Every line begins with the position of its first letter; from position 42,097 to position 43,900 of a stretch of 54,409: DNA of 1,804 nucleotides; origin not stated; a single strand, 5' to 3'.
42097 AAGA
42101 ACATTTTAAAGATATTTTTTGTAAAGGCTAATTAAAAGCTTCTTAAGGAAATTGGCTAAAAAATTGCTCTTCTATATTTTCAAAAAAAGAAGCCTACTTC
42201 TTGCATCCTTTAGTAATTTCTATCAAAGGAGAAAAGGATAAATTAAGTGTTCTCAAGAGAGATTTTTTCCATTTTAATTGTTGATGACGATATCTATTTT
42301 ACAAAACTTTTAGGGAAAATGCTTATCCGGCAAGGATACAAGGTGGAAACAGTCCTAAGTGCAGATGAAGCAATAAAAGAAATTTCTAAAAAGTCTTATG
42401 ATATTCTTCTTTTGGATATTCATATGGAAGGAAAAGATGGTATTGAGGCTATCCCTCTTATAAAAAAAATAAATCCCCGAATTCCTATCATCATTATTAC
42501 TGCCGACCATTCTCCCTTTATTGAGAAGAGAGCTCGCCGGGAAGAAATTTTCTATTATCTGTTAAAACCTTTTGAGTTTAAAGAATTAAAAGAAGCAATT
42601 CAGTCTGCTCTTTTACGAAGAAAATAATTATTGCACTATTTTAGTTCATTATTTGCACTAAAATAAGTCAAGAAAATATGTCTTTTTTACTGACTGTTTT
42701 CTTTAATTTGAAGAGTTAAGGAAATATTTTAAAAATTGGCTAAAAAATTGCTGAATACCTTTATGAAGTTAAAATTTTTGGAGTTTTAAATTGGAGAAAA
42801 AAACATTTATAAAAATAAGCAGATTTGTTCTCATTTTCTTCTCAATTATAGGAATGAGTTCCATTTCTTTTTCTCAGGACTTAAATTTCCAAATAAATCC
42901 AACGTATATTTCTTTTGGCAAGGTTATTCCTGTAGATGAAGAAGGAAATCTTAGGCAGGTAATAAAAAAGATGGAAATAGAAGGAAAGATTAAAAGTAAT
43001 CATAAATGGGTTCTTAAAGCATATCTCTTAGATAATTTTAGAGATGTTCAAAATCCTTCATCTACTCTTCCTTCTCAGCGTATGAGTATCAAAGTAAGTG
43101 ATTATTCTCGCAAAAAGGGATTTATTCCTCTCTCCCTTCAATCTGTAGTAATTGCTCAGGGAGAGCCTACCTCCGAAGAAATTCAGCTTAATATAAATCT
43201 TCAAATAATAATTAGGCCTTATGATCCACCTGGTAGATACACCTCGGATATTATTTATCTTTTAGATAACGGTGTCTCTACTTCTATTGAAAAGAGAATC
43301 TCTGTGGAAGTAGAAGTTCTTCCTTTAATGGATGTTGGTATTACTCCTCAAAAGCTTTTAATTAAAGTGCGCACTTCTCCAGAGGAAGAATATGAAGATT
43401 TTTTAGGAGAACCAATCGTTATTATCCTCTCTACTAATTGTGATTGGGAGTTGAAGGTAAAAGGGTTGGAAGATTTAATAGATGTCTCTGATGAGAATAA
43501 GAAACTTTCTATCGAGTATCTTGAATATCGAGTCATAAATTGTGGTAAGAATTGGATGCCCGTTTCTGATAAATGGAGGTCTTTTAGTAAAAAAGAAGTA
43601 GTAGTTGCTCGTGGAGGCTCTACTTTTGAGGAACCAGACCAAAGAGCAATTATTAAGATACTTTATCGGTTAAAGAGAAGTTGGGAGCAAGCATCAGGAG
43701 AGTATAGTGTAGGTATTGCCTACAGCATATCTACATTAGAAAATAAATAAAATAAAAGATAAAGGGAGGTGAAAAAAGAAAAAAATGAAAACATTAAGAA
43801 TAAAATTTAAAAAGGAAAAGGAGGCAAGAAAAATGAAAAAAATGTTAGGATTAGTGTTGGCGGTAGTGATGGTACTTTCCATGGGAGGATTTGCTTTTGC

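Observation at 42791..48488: Sigma-54-driven four-gene operon with chaperone-usher logic but non-canonical parts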

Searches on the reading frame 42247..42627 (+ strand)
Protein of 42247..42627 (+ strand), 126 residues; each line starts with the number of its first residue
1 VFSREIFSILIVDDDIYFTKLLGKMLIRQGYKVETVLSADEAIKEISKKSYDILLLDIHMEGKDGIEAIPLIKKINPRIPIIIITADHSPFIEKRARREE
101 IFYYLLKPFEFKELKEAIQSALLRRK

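Call 3: search_protein_families(library=pfam, proteins=[window:42247-42627:+], max_evalue=1)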
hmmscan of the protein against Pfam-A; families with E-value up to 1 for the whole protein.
window:42247-42627:+ (126 aa): 7 families
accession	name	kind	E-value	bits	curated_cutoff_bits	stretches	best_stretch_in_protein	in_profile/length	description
PF00072.30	Response_reg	-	4.1e-26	91.8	30.2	1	9-119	1-111/111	Response regulator receiver domain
PF03709.21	OKR_DC_1_N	-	0.02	15.6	29.3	1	21-88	8-73/111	Orn/Lys/Arg decarboxylase, N-terminal domain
PF20274.4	cREC_REC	-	0.027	15.6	27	1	28-74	12-58/88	Cyclic-phosphate processing Receiver domain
PF06490.17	FleQ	-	0.031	15.1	22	1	9-121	2-106/108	Flagellar regulatory protein FleQ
PF06506.16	PrpR_N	-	0.044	13.8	29.1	1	38-117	34-108/167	Propionate catabolism activator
PF19192.6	Response_reg_2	-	0.052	14.1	27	1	39-75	76-111/180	Response receiver domain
PF23198.2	PDE8A_N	-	0.14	12.5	29.6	1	28-60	32-64/147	PDE8A-like, N-terminal domain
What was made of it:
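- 42247..42627 (+): Stand-alone receiver-domain protein (126 aa) behind its own copy of the promoter; probably part of the same regulon. Response_reg 4.1e-26 (call 3).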

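Call 4: search_protein_families(library=ncbifam, proteins=[window:42247-42627:+], max_evalue=1)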
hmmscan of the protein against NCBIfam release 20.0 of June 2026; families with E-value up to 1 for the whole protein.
window:42247-42627:+ (126 aa): 103 families (the best 25 are shown)
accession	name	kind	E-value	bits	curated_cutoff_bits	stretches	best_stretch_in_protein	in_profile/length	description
NF052313.1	T9SS_RR_PorX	equivalog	1.4e-20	73.6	300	1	8-118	2-112/513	T9SS response regulator signal transducer PorX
NF007689.0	PRK10365.1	equivalog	1.9e-20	73.1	760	1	5-123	4-122/441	sigma-54-dependent response regulator transcription factor ZraR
TIGR01818.1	ntrC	equivalog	8.6e-20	71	558.6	1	9-122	1-114/463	nitrogen regulation protein NR(I)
NF011695.0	PRK15115.1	equivalog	2e-19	69.7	763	1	2-123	2-123/445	two-component system response regulator GlrR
NF008469.0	PRK11361.1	equivalog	7.1e-19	67.8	714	1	6-122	4-120/461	acetoacetate metabolism transcriptional regulator AtoC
NF007005.1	PRK09468.1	equivalog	5.2e-17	62.1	331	1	8-125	5-121/237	osmolarity response regulator transcription factor OmpR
NF011874.0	PRK15347.1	equivalog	1.2e-16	59.9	852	1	8-121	692-809/921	two component system sensor kinase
NF051850.1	RespRegRprY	equivalog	1.7e-16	60.4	370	1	7-125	5-122/234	response regulator transcription factor RprY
NF046022.1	RespRegCpdRBruc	equivalog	1e-15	57.8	180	1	8-120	3-115/120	cell cycle two-component system response regulator CpdR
NF053854.1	RespRegPhoBBctds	equivalog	1.5e-15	57.2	270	1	9-124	1-117/225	two-component system response regulator PhoB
NF051870.1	NAssimRespRegNtrX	equivalog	3.6e-15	55.8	600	1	8-122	3-119/452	nitrogen assimilation response regulator NtrX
NF008318.0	PRK11107.1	equivalog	4.8e-15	54.7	890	1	4-119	665-782/920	two-component sensor histidine kinase BarA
NF008176.1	PRK10923.1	equivalog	5.3e-15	55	620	1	9-121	6-118/469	nitrogen regulation protein NR(I)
NF045901.1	HisKinLetSLeg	equivalog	2.7e-14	52.2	1650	1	8-122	673-789/906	two-component system sensor histidine kinase LetS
NF040689.1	MtrAB_MtrA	equivalog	4.1e-14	52.5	300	1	9-123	1-114/219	MtrAB system response regulator MtrA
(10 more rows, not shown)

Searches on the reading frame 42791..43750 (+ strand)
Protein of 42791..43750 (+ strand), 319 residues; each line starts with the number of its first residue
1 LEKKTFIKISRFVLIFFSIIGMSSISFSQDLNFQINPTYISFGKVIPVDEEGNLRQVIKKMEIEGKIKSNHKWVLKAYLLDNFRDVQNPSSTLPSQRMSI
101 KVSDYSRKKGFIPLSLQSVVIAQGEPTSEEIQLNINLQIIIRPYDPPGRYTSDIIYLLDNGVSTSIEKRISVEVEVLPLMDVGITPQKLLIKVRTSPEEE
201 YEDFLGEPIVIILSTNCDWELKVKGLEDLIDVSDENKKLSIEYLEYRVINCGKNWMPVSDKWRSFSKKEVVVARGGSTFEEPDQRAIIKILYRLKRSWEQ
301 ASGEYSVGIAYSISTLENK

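Call 3: search_protein_families(library=pfam, proteins=[window:42791-43750:+], max_evalue=1)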
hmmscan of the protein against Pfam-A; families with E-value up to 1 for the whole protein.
window:42791-43750:+ (319 aa): 0 families

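Call 4: search_protein_families(library=ncbifam, proteins=[window:42791-43750:+], max_evalue=1)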
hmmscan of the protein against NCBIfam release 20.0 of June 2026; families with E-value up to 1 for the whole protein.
window:42791-43750:+ (319 aa): 0 families

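Call 85: search_protein_families(library=pfam, alignment_id=A11, max_evalue=1)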
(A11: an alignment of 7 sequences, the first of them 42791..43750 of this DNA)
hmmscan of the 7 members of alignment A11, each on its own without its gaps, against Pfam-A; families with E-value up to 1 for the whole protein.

A. member 1, window:42791-43750:+ (319 aa): 0 families

B. families by the number of members that match (of 7 scanned): 1 family
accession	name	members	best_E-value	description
PF11033.13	ComJ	1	0.25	Competence protein J (ComJ)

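Call 86: search_solved_structures(query=A11, max_evalue=10)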
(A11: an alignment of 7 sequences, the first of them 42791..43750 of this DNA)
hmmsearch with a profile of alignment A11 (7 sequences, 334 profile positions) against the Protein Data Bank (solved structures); distinct sequences matched with E-value up to 10: 4.
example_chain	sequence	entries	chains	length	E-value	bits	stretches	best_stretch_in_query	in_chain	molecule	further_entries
5ip7_H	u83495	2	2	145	0.58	12.1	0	267-320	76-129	DNA-directed RNA polymerases I, II, and III subunit RPABC3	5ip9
1a1d_A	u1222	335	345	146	0.59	12.1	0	267-320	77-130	RNA POLYMERASE | DNA-DIRECTED RNA POLYMERASE II 14.5KD POLYPEPTIDE | DNA-directed RNA polymerase subunit RPB8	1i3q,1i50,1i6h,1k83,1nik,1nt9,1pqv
4by7_H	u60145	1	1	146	0.76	11.7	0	268-320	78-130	DNA-DIRECTED RNA POLYMERASES I, II, AND III SUBUNIT RPABC 3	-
9ikk_A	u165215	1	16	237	1.6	10.6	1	182-237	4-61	TLP-2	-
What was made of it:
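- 42791..43750 (+): P319: exported two-module protein. The C-terminal module (about aa 200-315) is subunit-like, so this is a candidate two-domain tip subunit or adhesin. No Pfam or PDB hit (calls 85, 86).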
